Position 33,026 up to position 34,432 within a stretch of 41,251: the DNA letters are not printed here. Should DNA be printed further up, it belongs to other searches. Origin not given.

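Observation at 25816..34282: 8.5-kb minus-strand operon with Arn-like logic plus radical and carbamoyl tailoring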

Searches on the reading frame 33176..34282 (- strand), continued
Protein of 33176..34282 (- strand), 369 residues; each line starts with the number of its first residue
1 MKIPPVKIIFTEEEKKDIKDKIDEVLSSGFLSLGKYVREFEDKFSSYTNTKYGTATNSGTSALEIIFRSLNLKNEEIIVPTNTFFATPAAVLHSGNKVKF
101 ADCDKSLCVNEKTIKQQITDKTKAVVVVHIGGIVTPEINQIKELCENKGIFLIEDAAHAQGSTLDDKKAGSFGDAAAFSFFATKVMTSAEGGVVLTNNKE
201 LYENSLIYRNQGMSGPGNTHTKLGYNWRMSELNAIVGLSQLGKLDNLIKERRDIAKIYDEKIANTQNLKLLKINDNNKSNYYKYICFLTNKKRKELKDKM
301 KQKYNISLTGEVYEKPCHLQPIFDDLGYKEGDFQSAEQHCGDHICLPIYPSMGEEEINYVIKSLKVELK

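Call 43: find_homologous_proteins(query=L001:14431-15669:+, max_evalue=1e-10)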
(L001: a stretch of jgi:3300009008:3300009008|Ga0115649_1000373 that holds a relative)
Query L001:14431-15669:+ (413 aa): 93 proteins with E <= 1e-10 among 5358 candidates.
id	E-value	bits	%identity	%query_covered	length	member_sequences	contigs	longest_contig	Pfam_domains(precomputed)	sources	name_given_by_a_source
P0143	3.2e-260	881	100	96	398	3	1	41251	PF04055.28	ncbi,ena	-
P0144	8.6e-164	564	61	98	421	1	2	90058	PF04055.28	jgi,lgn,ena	-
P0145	6.5e-138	478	60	85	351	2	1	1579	PF04055.28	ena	-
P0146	1.2e-127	445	56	81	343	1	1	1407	PF04055.28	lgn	-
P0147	2.1e-116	408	49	97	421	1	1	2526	PF04055.28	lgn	-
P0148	1.3e-79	286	39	91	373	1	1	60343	PF04055.28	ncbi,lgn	-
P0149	4.4e-51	193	33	89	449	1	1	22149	PF04055.28,PF02310.25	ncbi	-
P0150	2.0e-50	190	31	96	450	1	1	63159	PF04055.28,PF02310.25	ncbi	-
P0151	1.2e-49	188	33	86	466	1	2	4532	PF04055.28,PF02310.25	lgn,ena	-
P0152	2.9e-48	183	31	97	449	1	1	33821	PF04055.28,PF02310.25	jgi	jgi:tRNA A37 methylthiotransferase MiaB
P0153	8.6e-48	182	32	83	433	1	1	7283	PF04055.28,PF02310.25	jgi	-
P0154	3.6e-47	180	31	95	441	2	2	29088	PF04055.28,PF02310.25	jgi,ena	-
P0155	1.7e-46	177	34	84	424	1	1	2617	PF04055.28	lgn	-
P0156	2.2e-46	177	32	83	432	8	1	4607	PF04055.28,PF02310.25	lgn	-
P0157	3.3e-46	177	31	96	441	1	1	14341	PF04055.28,PF02310.25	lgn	-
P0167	2.0e-43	167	31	83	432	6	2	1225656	PF04055.28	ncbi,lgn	ncbi:MAG: radical SAM protein [Candidatus Omnitrophota bacterium]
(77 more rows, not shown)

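Call 44: find_encoding_contigs(protein=P0148, flank=10000, max_places=1)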
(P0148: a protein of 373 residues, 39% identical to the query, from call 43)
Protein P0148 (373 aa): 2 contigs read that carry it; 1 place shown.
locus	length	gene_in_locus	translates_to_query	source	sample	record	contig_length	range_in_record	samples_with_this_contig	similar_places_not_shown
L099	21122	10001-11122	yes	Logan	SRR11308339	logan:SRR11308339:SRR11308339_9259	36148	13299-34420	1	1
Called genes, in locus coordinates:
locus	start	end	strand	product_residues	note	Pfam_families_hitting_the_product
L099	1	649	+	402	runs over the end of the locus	PF04055:Radical_SAM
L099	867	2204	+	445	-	PF02310:B12-binding (faint), PF04055:Radical_SAM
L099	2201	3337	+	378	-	PF01041:DegT_DnrJ_EryC1, PF00155:Aminotran_1_2 (weak), PF00266:Aminotran_5 (weak), PF01053:Cys_Met_Meta_PP (weak), PF01041:DegT_DnrJ_EryC1 (weak)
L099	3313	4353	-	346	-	PF04055:Radical_SAM, PF13186:SPASM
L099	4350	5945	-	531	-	PF02543:Carbam_trans_N, PF22521:HypF_C_2 (weak), PF16861:Carbam_trans_C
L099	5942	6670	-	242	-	PF00535:Glycos_transf_2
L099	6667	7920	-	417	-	-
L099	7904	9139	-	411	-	PF00155:Aminotran_1_2, PF01041:DegT_DnrJ_EryC1, PF01212:Beta_elim_lyase (weak), PF01041:DegT_DnrJ_EryC1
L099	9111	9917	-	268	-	-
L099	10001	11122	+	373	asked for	PF04055:Radical_SAM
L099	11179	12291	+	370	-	PF04055:Radical_SAM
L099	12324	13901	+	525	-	-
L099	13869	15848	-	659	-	PF13353:Fer4_12 (faint), PF04101:Glyco_tran_28_C, PF04055:Radical_SAM, PF13186:SPASM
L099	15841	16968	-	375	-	PF13439:Glyco_transf_4 (weak), PF13477:Glyco_trans_4_2 (weak), PF00534:Glycos_transf_1, PF13692:Glyco_trans_1_4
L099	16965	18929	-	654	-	PF00155:Aminotran_1_2, PF01041:DegT_DnrJ_EryC1, PF00266:Aminotran_5 (faint), PF01053:Cys_Met_Meta_PP (weak), PF01212:Beta_elim_lyase (weak), PF04055:Radical_SAM, PF13186:SPASM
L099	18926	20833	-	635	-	PF04055:Radical_SAM, PF03848:TehB (weak)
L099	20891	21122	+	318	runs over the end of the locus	PF01087:GalP_UDP_transf, PF11969:DcpS_C (faint), PF01230:HIT (faint), PF16285:DUF4931_N, PF16268:DUF4921, PF02744:GalP_UDP_tr_C (weak)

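Call 45: find_encoding_contigs(protein=P0167, flank=10000, max_places=1)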
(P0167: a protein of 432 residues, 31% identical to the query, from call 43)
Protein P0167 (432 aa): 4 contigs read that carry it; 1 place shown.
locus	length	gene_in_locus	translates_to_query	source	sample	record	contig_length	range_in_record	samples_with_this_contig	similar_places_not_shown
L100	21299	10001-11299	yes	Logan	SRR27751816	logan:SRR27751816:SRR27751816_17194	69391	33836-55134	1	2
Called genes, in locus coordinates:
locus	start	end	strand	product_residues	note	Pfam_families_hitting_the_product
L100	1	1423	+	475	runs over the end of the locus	PF02310:B12-binding, PF04055:Radical_SAM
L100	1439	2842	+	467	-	PF04055:Radical_SAM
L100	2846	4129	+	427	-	PF13472:Lipase_GDSL_2, PF13431:TPR_17 (faint), PF00515:TPR_1 (faint), PF07719:TPR_2 (faint), PF13414:TPR_11, PF13432:TPR_16 (weak), PF14559:TPR_19 (weak)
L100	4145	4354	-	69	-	-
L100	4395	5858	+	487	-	PF13472:Lipase_GDSL_2 (weak)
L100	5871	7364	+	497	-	PF02310:B12-binding, PF04055:Radical_SAM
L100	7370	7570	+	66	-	-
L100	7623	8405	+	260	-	-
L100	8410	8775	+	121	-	-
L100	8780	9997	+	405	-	PF00266:Aminotran_5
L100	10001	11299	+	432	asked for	PF04055:Radical_SAM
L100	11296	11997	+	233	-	PF00535:Glycos_transf_2, PF13641:Glyco_tranf_2_3 (weak)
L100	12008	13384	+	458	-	PF25182:NonGDSL (weak), PF13472:Lipase_GDSL_2 (weak), PF23914:TPR_CcmH_CycH (weak), PF00515:TPR_1 (faint), PF07719:TPR_2 (faint), PF13181:TPR_8 (faint), PF13414:TPR_11 (faint), PF14559:TPR_19 (weak), +3 more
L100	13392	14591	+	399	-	PF01075:Glyco_transf_9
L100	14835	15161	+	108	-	PF07238:PilZ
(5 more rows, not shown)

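Call 51: search_protein_families(library=pfam, proteins=[L001:14431-15669:+, P0144, P0148, P0150], max_evalue=1)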
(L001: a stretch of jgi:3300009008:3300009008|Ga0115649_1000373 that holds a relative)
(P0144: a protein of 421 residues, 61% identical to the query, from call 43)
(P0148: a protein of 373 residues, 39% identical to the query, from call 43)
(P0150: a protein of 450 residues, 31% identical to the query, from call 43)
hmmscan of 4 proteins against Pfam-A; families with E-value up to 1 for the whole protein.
L001:14431-15669:+ (413 aa): 1 family
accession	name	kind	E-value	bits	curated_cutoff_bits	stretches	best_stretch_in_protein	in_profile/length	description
PF04055.27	Radical_SAM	-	2e-22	80.6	29.5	1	186-339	1-159/166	Radical SAM superfamily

P0144 (421 aa): 1 family
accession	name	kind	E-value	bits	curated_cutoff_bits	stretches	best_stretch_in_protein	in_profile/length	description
PF04055.27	Radical_SAM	-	1.7e-23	84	29.5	1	193-348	1-161/166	Radical SAM superfamily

P0148 (373 aa): 4 families
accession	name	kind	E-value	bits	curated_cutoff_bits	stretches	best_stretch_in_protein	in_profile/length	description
PF04055.27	Radical_SAM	-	1.2e-24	87.8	29.5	1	162-317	2-164/166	Radical SAM superfamily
PF20685.2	GCP5-Mod21_C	-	0.016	15.9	27.4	1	229-257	34-62/69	Gamma-Tubulin ring complex non-core subunit mod21, C-terminal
PF02310.24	B12-binding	-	0.25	11.6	32.1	0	16-49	6-39/121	B12 binding domain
PF19200.6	MupG_N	-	0.29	11.1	24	0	277-340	10-72/237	6-phospho-N-acetylmuramidase, N-terminal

P0150 (450 aa): 3 families
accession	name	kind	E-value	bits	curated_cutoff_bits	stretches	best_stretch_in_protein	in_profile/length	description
PF04055.27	Radical_SAM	-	6.5e-28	98.4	29.5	1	201-363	2-166/166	Radical SAM superfamily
PF02310.24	B12-binding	-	3.2e-12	46.8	32.1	1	24-140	11-120/121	B12 binding domain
PF17245.8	CDC24_OB2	-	0.16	13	25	1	265-324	11-66/130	Cell division control protein 24, OB domain 2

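Call 57: predict_structure(alignment_id=A2)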
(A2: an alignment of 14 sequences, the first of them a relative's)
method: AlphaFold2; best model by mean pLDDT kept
length: 454 residues; sequences in the alignment: 14
mean_pLDDT: 79.7   pTM: 0.82
mean pLDDT of the five models: 79.7, 79.1, 78.8, 76.6, 69.1
residues with pLDDT >= 90: 151; 70-90: 194; 50-70: 73; < 50: 36
segments of 3 or more residues with pLDDT < 50: 59-64, 226-243, 421-431
pLDDT, mean of each block of 10 residues (from residue 1): 70 88 96 82 78 61 66 91 90 97 96 96 92 91 97 92 95 88 92 91 93 79 52 39 53 57 73 83 84 79 67 89 91 90 87 81 90 79 84 68 64 77 42 65 73 72
secondary structure, 60 per line:
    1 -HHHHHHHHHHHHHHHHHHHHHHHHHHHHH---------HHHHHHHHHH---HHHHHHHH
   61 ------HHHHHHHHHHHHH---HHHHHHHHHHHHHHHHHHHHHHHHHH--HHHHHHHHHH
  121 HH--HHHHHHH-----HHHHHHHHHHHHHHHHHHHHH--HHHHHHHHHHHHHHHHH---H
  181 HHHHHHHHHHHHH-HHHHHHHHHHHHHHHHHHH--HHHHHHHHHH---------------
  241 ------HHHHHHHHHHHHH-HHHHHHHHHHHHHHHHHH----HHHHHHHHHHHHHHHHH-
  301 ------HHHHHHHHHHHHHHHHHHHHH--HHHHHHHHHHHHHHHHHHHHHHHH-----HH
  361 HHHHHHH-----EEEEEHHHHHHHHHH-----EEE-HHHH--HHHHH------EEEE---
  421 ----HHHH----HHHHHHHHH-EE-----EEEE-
elements in order: H2-30 H40-49 H53-60 H67-79 H83-108 H111-122 H125-131 H137-157 H160-176 H180-193 H195-213 H216-225 H247-259 H261-278 H283-299 H307-327 H330-353 H359-367 E373-377 H378-387 E393-395 H397-400 H403-407 E414-417 H425-428 H433-441 E450-453

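Call 60: fold_search(model_id=the predicted structure, library=pdb)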
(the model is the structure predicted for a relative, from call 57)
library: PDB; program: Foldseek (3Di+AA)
matches with E <= 10: 155; with E <= 0.001: 22
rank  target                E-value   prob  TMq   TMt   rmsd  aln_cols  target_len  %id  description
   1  8age_A                1.7e-06  1.00  0.62  0.46  10.5       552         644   13  Structure of yeast oligosaccharylransferase complex with acceptor peptide bound (released 2022-12-07)
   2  7oci_F                2.1e-06  1.00  0.56  0.42  11.2       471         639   12  Cryo-EM structure of yeast Ost6p containing oligosaccharyltransferase complex (released 2022-02-16)
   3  8agc_A                2.3e-06  1.00  0.56  0.39  10.0       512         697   11  Structure of yeast oligosaccharylransferase complex with lipid-linked oligosaccharide and non-acceptor peptide bound (released 2022-12-07)
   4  6s7t_A                3.1e-06  1.00  0.58  0.40   8.0       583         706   12  Cryo-EM structure of human oligosaccharyltransferase complex OST-B (released 2019-12-18)
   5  5f15                  7.1e-06  1.00  0.59  0.51   7.6       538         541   11  Crystal Structure of ArnT from Cupriavidus metallidurans bound to Undecaprenyl phosphate (released 2016-02-17)
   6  8agb_A                8.5e-06  1.00  0.58  0.43  11.7       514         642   13  Structure of yeast oligosaccharylransferase complex with lipid-linked oligosaccharide bound (released 2022-12-07)
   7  8b6l_I                8.9e-06  1.00  0.56  0.40   8.2       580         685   12  Subtomogram average of the human Sec61-TRAP-OSTA-translocon (released 2022-12-07)
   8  6c26_A                9.7e-06  1.00  0.57  0.42  12.3       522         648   12  The Cryo-EM structure of a eukaryotic oligosaccharyl transferase complex (released 2018-01-31)
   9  8pn9_A                1.0e-05  1.00  0.52  0.39  10.6       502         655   13  Structure of human oligosaccharyltransferase OST-A complex bound to NGI-1 (released 2024-05-08)
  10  6s7o_A                1.0e-05  1.00  0.58  0.42  10.6       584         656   10  Cryo-EM structure of human oligosaccharyltransferase complex OST-A (released 2019-12-18)
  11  6ezn_F                1.1e-05  1.00  0.57  0.42  11.4       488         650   12  Cryo-EM structure of the yeast oligosaccharyltransferase (OST) complex (released 2018-01-17)
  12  5ezm                  1.1e-05  1.00  0.59  0.51   7.2       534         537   11  Crystal Structure of ArnT from Cupriavidus metallidurans in the apo state (released 2016-02-17)
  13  3waj                  1.4e-05  1.00  0.48  0.29  13.7       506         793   13  Crystal structure of the Archaeoglobus fulgidus oligosaccharyltransferase (O29867_ARCFU) complex with Zn and sulfate (released 2013-10-30)
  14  5gmy_A                2.7e-05  1.00  0.49  0.29  10.2       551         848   14  Crystal structure of the Archaeoglobus fulgidus oligosaccharyltransferase (O29867_ARCFU) tethered with an acceptor pep (released 2017-02-01)
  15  9n9j_I                4.2e-05  1.00  0.57  0.40   8.9       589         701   11  Structure of a GRP94 folding intermediate engaged with a CCDC134- and FKBP11-bound secretory translocon (released 2025-11-19)
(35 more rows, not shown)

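Call 63: find_related_loci(query=A4, collection=metagenome_contigs, flank=10000)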
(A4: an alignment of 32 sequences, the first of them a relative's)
Query A4 (398 aa) in metagenome_contigs; peptide patterns used: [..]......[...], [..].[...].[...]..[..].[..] (x = any residue, [..] = any of these).
519 stretches matched a pattern; 261 encode a relative of the query (tblastn E <= 1e-3); the best 80 are kept; 80 distinct loci.
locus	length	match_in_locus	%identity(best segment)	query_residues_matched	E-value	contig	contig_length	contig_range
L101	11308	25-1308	30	13-394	4e-59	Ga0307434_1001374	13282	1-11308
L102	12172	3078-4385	32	1-395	4e-58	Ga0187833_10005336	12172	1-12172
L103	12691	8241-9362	32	1-352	5e-58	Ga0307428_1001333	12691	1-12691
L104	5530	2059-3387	28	2-392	4e-57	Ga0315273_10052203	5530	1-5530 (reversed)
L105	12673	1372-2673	31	1-395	6e-57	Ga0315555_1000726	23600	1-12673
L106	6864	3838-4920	32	15-354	7e-57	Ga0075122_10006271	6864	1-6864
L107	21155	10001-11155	33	1-359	9e-57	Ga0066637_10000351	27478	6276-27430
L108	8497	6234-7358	31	2-346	2e-56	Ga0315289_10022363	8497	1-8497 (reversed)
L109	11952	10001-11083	32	15-354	2e-56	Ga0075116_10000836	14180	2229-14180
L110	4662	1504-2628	32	1-351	9e-56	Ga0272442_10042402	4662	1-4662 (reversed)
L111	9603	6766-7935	32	15-374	1e-55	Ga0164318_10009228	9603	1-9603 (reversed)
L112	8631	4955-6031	32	15-352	1e-55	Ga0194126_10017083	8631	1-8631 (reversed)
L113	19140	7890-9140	31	1-391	4e-55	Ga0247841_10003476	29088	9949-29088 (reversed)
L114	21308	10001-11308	28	2-395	7e-54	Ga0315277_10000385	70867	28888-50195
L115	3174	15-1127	32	1-350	1e-53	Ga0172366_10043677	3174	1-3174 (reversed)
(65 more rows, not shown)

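Call 69: predict_structure(alignment_id=A4)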
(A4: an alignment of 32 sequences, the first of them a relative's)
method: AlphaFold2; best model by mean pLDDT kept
length: 398 residues; sequences in the alignment: 32
mean_pLDDT: 89.6   pTM: 0.88
mean pLDDT of the five models: 89.6, 88.9, 88.5, 87.7, 86.6
residues with pLDDT >= 90: 263; 70-90: 117; 50-70: 18; < 50: 0
segments of 3 or more residues with pLDDT < 50: none
pLDDT, mean of each block of 10 residues (from residue 1): 86 78 95 95 92 95 84 65 90 96 86 90 95 91 92 89 81 86 72 93 96 91 96 97 95 96 97 94 87 96 97 92 96 95 85 91 93 86 77 72
secondary structure, 60 per line:
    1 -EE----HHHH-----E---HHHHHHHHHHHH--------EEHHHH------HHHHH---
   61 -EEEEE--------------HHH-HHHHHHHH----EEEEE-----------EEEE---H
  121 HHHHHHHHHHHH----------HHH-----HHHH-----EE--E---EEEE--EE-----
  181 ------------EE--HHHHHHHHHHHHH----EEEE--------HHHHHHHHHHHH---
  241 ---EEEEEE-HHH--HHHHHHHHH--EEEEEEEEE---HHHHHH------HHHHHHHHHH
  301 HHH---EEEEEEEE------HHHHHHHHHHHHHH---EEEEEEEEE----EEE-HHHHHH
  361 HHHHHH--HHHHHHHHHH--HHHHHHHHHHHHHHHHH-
elements in order: H8-11 H21-32 H43-46 H53-57 E62-66 H85-92 E97-101 E113-116 H120-132 H151-154 E168-171 H197-209 E214-217 H226-237 E244-249 H256-264 E267-275 H279-284 H291-303 E307-314 H321-334 E338-346 E351-353 H355-366 H369-378 H381-397

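Call 72: fold_search(model_id=the predicted structure, library=pdb)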
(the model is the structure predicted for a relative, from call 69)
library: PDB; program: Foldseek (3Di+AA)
matches with E <= 10: 1714; with E <= 0.001: 137
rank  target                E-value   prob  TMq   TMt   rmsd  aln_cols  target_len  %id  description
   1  6fd2_B                2.3e-17  1.00  0.72  0.63   4.7       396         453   18  Radical SAM 1,2-diol dehydratase AprD4 in complex with its substrate paromamine (released 2018-01-17)
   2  6fd2_A                7.6e-17  1.00  0.66  0.59   5.1       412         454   17  Radical SAM 1,2-diol dehydratase AprD4 in complex with its substrate paromamine (released 2018-01-17)
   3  6wtf_A                2.5e-16  1.00  0.65  0.49   5.0       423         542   13  Structure of radical S-adenosylmethionine methyltransferase, TsrM, from Kitasatospora setae with tryptophan substrate  (released 2020-12-23)
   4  6wtf_B                3.8e-16  1.00  0.66  0.50   5.3       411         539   14  Structure of radical S-adenosylmethionine methyltransferase, TsrM, from Kitasatospora setae with tryptophan substrate  (released 2020-12-23)
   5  6wte_B                1.8e-15  1.00  0.63  0.48   7.4       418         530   14  Structure of radical S-adenosylmethionine methyltransferase, TsrM, from Kitasatospora setae with cobalamin and [4Fe-4S (released 2020-12-23)
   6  6wte_A                2.7e-15  1.00  0.63  0.45   6.8       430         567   14  Structure of radical S-adenosylmethionine methyltransferase, TsrM, from Kitasatospora setae with cobalamin and [4Fe-4S (released 2020-12-23)
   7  9ccb                  7.3e-14  1.00  0.62  0.59   5.1       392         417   17  X-ray crystal structure of methyl-coenzyme M reductase glutamine methylase (MgmA) from Methanothermobacter marburgensis  (released 2025-01-01)
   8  9n1c                  2.7e-13  1.00  0.65  0.43   6.0       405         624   16  Crystal structure of CysS from Corallococcus sp. CA054B with 5'-deoxyadenosine, methionine, and pantetheinylated 3-ethox (released 2026-01-28)
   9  9n1d                  5.6e-13  1.00  0.65  0.43   5.9       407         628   15  Crystal structure of CysS from Corallococcus sp. CA054B with 5'-deoxyadenosine and methionine bound (released 2026-01-28)
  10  9n1b                  8.0e-13  1.00  0.64  0.43   6.0       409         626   16  Crystal structure of CysS from Corallococcus sp. CA054B with 5'-deoxyadenosine, methionine, and pantetheinylated 3-metho (released 2026-01-28)
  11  7mjz                  9.1e-13  1.00  0.62  0.56   7.0       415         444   14  The structure of MiaB with pentasulfide bridge (released 2021-09-15)
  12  4jc0_B                1.2e-12  1.00  0.56  0.53   7.7       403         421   15  Crystal structure of Thermotoga maritima holo RimO in complex with pentasulfide, Northeast Structural Genomics Consort (released 2013-04-10)
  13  4jc0_A                1.2e-12  1.00  0.57  0.54   7.5       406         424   14  Crystal structure of Thermotoga maritima holo RimO in complex with pentasulfide, Northeast Structural Genomics Consort (released 2013-04-10)
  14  9a6d_A                1.4e-12  1.00  0.59  0.53   7.3       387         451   13  Integrative model of MTAB-YVFG by crosslinking MS and deep learning (released 2024-09-18)
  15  5ul2                  2.0e-12  1.00  0.60  0.35  10.7       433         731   19  Structure of Apo, SeMet-labeled Cobalamin-dependent S-adenosylmethionine radical enzyme OxsB (released 2017-04-19)
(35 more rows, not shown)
